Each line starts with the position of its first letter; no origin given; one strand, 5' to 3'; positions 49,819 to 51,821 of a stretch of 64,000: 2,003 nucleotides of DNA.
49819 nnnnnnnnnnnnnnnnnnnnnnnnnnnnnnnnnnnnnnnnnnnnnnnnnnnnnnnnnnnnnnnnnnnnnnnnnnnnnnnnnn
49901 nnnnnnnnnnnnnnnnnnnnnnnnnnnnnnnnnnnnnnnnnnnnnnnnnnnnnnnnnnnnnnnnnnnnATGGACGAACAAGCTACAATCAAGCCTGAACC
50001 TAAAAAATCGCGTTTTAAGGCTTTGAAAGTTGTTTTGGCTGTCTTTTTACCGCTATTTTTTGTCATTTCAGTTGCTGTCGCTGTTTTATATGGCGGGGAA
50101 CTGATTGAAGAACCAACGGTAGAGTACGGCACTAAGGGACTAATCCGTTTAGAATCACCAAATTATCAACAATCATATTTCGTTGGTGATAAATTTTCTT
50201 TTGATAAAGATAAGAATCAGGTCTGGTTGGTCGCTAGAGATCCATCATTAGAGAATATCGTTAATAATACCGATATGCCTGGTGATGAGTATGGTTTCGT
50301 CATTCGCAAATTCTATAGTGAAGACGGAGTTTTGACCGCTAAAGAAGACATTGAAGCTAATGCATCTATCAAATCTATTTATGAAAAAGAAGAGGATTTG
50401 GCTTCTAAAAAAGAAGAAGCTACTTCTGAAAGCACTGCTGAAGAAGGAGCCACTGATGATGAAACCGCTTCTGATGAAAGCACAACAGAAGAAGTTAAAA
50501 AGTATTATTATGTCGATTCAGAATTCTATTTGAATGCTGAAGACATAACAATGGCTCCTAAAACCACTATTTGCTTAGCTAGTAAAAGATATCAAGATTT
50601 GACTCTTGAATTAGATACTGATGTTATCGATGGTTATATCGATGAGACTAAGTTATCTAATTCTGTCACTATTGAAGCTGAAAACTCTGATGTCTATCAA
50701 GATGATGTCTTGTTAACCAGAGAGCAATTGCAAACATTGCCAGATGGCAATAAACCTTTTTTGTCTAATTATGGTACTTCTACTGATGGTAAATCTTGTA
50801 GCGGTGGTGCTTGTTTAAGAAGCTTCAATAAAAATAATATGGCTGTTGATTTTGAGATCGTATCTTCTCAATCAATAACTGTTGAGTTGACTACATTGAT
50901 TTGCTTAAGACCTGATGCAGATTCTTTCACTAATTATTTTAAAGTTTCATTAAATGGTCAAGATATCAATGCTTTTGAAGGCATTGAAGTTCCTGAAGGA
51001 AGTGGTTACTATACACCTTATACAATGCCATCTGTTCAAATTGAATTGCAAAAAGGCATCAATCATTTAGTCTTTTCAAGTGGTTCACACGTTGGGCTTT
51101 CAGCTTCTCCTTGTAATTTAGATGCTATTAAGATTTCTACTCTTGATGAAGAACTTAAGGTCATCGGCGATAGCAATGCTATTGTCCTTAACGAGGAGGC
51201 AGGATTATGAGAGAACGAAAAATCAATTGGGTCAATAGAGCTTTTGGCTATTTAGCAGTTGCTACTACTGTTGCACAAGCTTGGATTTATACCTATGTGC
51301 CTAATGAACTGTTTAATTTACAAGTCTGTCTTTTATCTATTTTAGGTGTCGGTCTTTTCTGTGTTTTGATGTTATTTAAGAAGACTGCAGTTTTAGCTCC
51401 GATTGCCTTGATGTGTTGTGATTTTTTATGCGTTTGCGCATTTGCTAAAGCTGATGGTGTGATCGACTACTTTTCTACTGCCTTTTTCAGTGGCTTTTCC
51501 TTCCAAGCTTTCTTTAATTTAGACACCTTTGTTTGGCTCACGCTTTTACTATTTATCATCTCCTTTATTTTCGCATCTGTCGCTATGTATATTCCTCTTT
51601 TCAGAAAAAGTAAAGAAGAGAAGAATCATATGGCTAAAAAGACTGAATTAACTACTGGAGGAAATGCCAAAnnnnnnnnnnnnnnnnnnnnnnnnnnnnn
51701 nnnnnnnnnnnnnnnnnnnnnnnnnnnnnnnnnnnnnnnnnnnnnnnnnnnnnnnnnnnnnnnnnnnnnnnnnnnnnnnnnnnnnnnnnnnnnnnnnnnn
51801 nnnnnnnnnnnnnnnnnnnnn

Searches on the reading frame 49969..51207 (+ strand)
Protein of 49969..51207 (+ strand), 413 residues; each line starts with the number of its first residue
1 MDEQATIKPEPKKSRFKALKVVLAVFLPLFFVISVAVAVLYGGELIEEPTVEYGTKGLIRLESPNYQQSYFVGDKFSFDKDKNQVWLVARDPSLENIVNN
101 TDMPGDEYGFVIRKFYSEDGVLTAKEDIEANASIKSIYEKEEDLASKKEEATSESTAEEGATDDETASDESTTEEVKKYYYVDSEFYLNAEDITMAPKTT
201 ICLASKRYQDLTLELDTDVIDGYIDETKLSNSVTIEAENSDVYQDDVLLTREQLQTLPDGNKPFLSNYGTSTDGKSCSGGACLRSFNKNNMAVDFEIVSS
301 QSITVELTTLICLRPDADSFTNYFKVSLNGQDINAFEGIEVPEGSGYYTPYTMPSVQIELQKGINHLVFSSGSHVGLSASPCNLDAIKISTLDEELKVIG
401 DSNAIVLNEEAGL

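Call 11: search_protein_families(library=pfam, proteins=[window:49969-51207:+], max_evalue=0.001)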
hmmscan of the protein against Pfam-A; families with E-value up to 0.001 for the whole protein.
window:49969-51207:+ (413 aa): 0 families

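Call 23: search_protein_families(library=ncbifam, proteins=[window:49969-51207:+], max_evalue=0.01)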
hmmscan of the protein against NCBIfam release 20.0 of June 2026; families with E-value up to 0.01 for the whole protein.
window:49969-51207:+ (413 aa): 0 families

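Call 61: search_protein_families(library=pfam, proteins=[window:49969-51207:+], max_evalue=1)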
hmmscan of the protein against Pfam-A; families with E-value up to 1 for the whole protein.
window:49969-51207:+ (413 aa): 2 families
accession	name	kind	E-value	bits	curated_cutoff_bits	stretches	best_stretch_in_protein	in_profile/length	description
PF10161.14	DDDD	-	0.032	14.4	27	1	6-37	24-57/76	Putative mitochondrial precursor protein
PF17614.7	FPV060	-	0.09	12.6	27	1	189-331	18-160/188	Viral CC-type chemokine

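Call 75: search_solved_structures(query=window:49969-51207:+, max_evalue=1)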
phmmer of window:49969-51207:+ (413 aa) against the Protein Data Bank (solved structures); distinct sequences matched with E-value up to 1: 0.

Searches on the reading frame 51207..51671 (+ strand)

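Call 11: search_protein_families(library=pfam, proteins=[window:51207-51671:+], max_evalue=0.001)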
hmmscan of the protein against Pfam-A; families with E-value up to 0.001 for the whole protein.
window:51207-51671:+ (155 aa): 0 families

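Call 23: search_protein_families(library=ncbifam, proteins=[window:51207-51671:+], max_evalue=0.01)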
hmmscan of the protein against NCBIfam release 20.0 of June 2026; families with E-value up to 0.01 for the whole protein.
window:51207-51671:+ (155 aa): 0 families

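Call 61: search_protein_families(library=pfam, proteins=[window:51207-51671:+], max_evalue=1)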
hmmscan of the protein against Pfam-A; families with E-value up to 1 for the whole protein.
window:51207-51671:+ (155 aa): 3 families
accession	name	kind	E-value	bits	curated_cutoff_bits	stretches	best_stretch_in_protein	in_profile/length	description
PF13567.11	DUF4131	-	0.097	12.8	31.6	0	37-82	4-50/165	Domain of unknown function (DUF4131)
PF03419.18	Peptidase_U4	-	0.31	10.8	28.4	1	40-142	35-147/284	Sporulation factor SpoIIGA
PF19762.4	DUF6249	-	0.51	10.8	33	0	114-145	4-35/104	Domain of unknown function (DUF6249)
